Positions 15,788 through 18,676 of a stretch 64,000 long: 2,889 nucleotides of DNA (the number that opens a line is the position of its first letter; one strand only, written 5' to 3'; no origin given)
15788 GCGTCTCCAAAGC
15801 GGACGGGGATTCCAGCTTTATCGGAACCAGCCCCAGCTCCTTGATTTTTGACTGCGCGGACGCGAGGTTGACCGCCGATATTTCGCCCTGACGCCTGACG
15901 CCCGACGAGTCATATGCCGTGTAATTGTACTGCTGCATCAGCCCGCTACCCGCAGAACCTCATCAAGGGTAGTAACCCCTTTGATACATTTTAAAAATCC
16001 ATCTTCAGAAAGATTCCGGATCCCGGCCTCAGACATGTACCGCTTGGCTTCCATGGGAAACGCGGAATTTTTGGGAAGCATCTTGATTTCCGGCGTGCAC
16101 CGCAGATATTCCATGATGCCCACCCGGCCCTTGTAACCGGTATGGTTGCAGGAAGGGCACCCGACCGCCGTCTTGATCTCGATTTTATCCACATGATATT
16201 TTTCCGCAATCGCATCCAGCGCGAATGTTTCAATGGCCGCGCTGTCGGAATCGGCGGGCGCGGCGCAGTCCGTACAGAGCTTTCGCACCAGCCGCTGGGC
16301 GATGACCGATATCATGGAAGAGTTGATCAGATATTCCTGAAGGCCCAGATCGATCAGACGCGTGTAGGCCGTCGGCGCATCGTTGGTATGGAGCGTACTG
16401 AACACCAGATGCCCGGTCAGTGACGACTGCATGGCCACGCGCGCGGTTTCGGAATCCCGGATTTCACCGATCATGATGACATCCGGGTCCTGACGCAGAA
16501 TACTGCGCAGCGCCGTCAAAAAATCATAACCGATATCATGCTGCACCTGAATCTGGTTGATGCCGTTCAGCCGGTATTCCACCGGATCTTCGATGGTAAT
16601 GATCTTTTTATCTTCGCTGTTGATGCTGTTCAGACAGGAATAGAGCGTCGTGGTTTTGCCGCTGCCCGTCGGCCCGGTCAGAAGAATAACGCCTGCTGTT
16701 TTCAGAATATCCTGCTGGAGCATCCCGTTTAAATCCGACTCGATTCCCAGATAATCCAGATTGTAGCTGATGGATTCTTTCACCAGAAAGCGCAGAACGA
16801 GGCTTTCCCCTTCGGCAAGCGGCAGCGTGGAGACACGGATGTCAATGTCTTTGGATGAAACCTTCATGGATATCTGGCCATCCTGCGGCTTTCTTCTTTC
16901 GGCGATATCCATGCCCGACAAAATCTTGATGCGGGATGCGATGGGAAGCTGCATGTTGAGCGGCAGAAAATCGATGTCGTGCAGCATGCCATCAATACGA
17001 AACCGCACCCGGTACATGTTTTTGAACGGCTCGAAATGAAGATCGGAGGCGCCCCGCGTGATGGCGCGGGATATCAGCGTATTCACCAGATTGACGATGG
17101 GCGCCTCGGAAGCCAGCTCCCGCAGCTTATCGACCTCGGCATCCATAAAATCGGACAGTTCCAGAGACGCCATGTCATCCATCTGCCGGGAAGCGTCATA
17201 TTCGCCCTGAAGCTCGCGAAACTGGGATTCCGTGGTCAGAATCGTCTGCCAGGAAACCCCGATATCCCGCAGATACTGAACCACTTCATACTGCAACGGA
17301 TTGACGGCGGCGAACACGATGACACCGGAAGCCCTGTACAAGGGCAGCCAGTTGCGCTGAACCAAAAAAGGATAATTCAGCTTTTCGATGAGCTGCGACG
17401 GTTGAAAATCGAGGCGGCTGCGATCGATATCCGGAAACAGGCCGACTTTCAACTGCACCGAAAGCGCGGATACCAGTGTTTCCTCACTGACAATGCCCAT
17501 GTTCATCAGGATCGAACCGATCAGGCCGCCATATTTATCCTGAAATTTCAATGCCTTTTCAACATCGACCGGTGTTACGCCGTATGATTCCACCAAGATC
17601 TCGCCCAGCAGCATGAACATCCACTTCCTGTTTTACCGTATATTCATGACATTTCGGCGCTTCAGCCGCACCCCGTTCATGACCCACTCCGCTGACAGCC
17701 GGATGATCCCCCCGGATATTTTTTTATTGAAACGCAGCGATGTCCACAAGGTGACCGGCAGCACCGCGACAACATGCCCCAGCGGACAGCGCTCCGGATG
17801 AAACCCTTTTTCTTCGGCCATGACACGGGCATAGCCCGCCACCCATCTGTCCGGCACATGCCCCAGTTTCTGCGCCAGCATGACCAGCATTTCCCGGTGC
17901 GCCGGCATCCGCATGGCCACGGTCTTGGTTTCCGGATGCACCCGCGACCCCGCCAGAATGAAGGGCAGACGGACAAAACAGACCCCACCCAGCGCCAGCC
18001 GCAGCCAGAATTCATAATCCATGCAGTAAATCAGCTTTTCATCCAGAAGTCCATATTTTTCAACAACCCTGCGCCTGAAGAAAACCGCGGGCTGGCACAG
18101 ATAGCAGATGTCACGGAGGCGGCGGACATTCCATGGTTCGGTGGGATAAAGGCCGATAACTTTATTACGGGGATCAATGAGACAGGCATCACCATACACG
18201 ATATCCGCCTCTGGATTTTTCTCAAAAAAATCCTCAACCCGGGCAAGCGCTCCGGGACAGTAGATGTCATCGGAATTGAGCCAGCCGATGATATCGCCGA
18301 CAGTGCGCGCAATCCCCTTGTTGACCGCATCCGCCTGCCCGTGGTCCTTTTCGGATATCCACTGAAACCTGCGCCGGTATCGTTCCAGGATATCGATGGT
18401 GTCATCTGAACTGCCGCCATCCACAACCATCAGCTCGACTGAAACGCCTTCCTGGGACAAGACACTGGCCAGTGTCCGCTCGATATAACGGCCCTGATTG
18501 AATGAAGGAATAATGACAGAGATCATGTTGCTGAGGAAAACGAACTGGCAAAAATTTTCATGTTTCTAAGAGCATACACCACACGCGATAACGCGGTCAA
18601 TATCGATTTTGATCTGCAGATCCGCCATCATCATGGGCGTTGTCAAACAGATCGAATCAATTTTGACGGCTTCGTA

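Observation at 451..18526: T2SS/T4P-like secretion operon that carries its own glycosylation genes and a sequon-rich secreted protein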

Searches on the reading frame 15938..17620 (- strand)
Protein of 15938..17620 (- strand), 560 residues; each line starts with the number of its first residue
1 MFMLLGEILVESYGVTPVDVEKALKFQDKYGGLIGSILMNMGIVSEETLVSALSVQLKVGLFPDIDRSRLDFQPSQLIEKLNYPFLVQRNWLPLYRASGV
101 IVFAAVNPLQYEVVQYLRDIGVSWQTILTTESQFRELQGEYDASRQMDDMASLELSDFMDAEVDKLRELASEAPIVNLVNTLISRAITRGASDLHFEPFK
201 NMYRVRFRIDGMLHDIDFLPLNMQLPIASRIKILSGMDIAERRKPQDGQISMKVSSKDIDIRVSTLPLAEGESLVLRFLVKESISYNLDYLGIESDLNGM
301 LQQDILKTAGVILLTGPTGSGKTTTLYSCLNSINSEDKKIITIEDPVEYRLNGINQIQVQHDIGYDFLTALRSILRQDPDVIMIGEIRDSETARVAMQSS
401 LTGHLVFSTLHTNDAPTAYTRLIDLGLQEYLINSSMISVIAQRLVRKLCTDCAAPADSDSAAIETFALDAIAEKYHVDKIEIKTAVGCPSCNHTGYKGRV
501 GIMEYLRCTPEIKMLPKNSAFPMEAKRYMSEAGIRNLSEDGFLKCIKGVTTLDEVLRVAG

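Call 4: search_protein_families(library=pfam, proteins=[window:15938-17620:-], max_evalue=0.01)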
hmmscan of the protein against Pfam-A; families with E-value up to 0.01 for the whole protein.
window:15938-17620:- (560 aa): 11 families
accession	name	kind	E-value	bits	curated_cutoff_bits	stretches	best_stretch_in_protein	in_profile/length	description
PF00437.27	T2SSE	-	3.3e-127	424.6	24.9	1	169-557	2-370/370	Type II/IV secretion system protein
PF05157.20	MshEN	-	1e-07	32.2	23.1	1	74-144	14-86/90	MshEN domain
PF13401.12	AAA_22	-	8.5e-05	23.3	27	1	307-349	3-45/130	AAA domain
PF20720.3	nSTAND3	-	8.9e-05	22.7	27.2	1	303-348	11-56/155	Novel STAND NTPase 3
PF25199.1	nSTAND_NTPase5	-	0.00012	22.4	34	1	306-360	38-93/145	Novel STAND NTPase 5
PF13191.12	AAA_16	-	0.00028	21.8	32.6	1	300-357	15-64/167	AAA ATPase domain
PF12775.13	AAA_7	-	0.001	19.1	25.8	1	300-343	24-67/181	P-loop containing dynein motor region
PF00448.28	SRP54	-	0.0029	17.7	22.7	1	311-359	3-50/196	SRP54-type protein, GTPase domain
PF13173.12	AAA_14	-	0.004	17.6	27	1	311-396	4-80/129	AAA domain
PF02492.25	cobW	-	0.0053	16.8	20.7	0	311-344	2-34/180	CobW/HypB/UreG, nucleotide-binding domain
PF13555.12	AAA_29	-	0.0097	16.1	27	0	307-326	20-39/61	P-loop containing region of AAA domain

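Call 6: search_protein_families(library=ncbifam, proteins=[window:15938-17620:-], max_evalue=0.01)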
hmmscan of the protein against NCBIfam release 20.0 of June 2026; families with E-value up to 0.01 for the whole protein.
window:15938-17620:- (560 aa): 26 families (the best 25 are shown)
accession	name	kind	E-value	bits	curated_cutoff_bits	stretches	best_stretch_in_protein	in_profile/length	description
TIGR02533.1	type_II_gspE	equivalog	1.5e-157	525.1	630.25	1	79-558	2-485/486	type II secretion system ATPase GspE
TIGR02538.1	type_IV_pilB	equivalog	1e-153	513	675.65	1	5-558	2-561/564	type IV-A pilus assembly ATPase PilB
NF053534.1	T4PilAsmATPsTfpB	equivalog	1.1e-128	430.2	850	1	47-559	66-582/584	type IV pilus assembly ATPase TfpB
NF007755.0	PRK10436.1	equivalog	2.3e-124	415.6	617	1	162-560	72-460/465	type II secretion system protein GspE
NF041000.1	ATPase_ComGA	equivalog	1.6e-80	270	300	1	181-446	2-266/267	competence type IV pilus ATPase ComGA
TIGR01420.1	pilT_fam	subfamily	6.1e-55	186.8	319.1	1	180-447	3-270/343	PilT/PilU family type 4a pilus ATPase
TIGR02525.1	plasmid_TraJ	equivalog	5.6e-29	101.2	368.3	1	273-429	119-276/372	plasmid transfer ATPase TraJ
TIGR02524.1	dot_icm_DotB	equivalog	6.3e-19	68.4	463.3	1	302-424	127-258/358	Dot/Icm type IV secretion system ATPase DotB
NF058587.1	archaellum_moto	equivalog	5.8e-17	61.6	550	1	308-422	274-393/527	archaellum flagellar ATPase motor FlaI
TIGR02788.1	VirB11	equivalog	1.8e-16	60.1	249.95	1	296-427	132-267/308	P-type DNA transfer ATPase VirB11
TIGR02782.1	TrbB_P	equivalog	3.4e-16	59.4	304.55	1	301-425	129-255/303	P-type conjugative transfer ATPase TrbB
TIGR03819.1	heli_sec_ATPase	hypoth_equivalog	2.9e-13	49.7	373.15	1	267-436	134-311/340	TadA family conjugal transfer-associated ATPase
NF053729.1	c-di-GMP_motif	domain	3.9e-13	49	38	1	5-56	2-53/53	cyclic di-GMP-binding domain-containing protein, MshE-related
NF010469.0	PRK13894.1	subfamily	4.4e-13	49.3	508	1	305-425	145-267/320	conjugal transfer ATPase TrbB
NF010407.0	PRK13833.1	subfamily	1.4e-11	44.4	499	1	311-426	146-263/323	conjugal transfer protein TrbB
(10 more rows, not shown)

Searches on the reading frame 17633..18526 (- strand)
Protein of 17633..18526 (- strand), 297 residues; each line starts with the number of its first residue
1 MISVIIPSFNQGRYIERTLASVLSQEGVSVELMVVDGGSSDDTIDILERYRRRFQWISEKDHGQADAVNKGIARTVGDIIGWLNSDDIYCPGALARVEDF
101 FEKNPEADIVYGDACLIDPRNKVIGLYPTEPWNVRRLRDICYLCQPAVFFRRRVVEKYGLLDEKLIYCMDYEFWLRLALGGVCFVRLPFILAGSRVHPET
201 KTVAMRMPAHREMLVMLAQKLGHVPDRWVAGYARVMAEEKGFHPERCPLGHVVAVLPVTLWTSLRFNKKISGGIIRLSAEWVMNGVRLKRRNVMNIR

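Call 4: search_protein_families(library=pfam, proteins=[window:17633-18526:-], max_evalue=0.01)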
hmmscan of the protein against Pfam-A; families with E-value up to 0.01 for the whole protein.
window:17633-18526:- (297 aa): 3 families
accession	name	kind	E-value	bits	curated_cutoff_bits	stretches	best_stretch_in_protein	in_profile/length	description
PF00535.33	Glycos_transf_2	-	7.4e-25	88.3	23.3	1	3-157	1-166/168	Glycosyl transferase family 2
PF13641.12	Glyco_tranf_2_3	-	1e-11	45.8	27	1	2-181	3-198/230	Glycosyltransferase like family 2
PF10111.15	Glyco_tranf_2_2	-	1e-10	42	27.3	1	3-185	1-207/276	Glycosyltransferase like family 2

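Call 6: search_protein_families(library=ncbifam, proteins=[window:17633-18526:-], max_evalue=0.01)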
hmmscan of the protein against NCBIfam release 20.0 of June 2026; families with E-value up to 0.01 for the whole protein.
window:17633-18526:- (297 aa): 21 families
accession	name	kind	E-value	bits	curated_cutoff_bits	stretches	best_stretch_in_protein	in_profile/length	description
TIGR04283.1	glyco_like_mftF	equivalog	2.1e-15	56.9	182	1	2-178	1-170/221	TIGR04283 family arsenosugar biosynthesis glycosyltransferase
TIGR04009.1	wcaE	equivalog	3.6e-15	55.9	369.2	1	15-118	16-123/248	colanic acid biosynthesis glycosyltransferase WcaE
NF047683.1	TeichurnBiosyTuaG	equivalog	5.1e-15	55.8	400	1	2-107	8-117/252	teichuronic acid biosynthesis protein TuaG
NF007482.0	PRK10073.1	equivalog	9.5e-14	51.1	423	1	2-99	8-108/334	glycosyltransferase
TIGR03937.1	PgaC_IcaA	equivalog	5.4e-13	48.7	422.3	1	1-114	46-163/407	poly-beta-1,6-N-acetyl-D-glucosamine synthase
NF041875.1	EPS_EpsD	equivalog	1.4e-11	44.4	370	1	2-113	1-115/325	exopolysaccharide biosynthesis glycosyltransferase EpsD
TIGR03965.1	mycofact_glyco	equivalog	4.3e-11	42.3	280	1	2-181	76-267/467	mycofactocin biosynthesis glycosyltransferase MftF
NF038302.1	EPS_HpsE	equivalog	1.6e-10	40.5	300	1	2-108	3-118/307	hormogonium polysaccharide biosynthesis glycosyltransferase HpsE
TIGR03111.1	glyc2_xrt_Gpos1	hypoth_equivalog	9.1e-09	34.6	363.95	1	2-112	51-167/439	TIGR03111 family XrtG-associated glycosyltransferase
NF053739.1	GlytfEpsEBac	equivalog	2.9e-08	33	450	1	2-152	3-158/265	glycosyltransferase EpsE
NF050050.1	ProtGlycPglI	equivalog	9.8e-08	31.7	500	1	2-98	4-105/306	GalNAc(5)-diNAcBac-PP-undecaprenol beta-1,3-glucosyltransferase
NF038299.1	EPS_HpsN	equivalog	1.3e-07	31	425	1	1-112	2-117/317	hormogonium polysaccharide biosynthesis glycosyltransferase HpsN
TIGR04017.1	WcaA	equivalog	5.2e-07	29.6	495.75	1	1-178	6-189/279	colanic acid biosynthesis glycosyltransferase WcaA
NF007453.0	PRK10018.1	equivalog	1.6e-06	28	382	1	1-178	7-190/280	colanic acid biosynthesis glycosyltransferase WcaA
NF010496.0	PRK13915.1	equivalog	2.2e-06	27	262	1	2-86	33-126/307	glucosyl-3-phosphoglycerate synthase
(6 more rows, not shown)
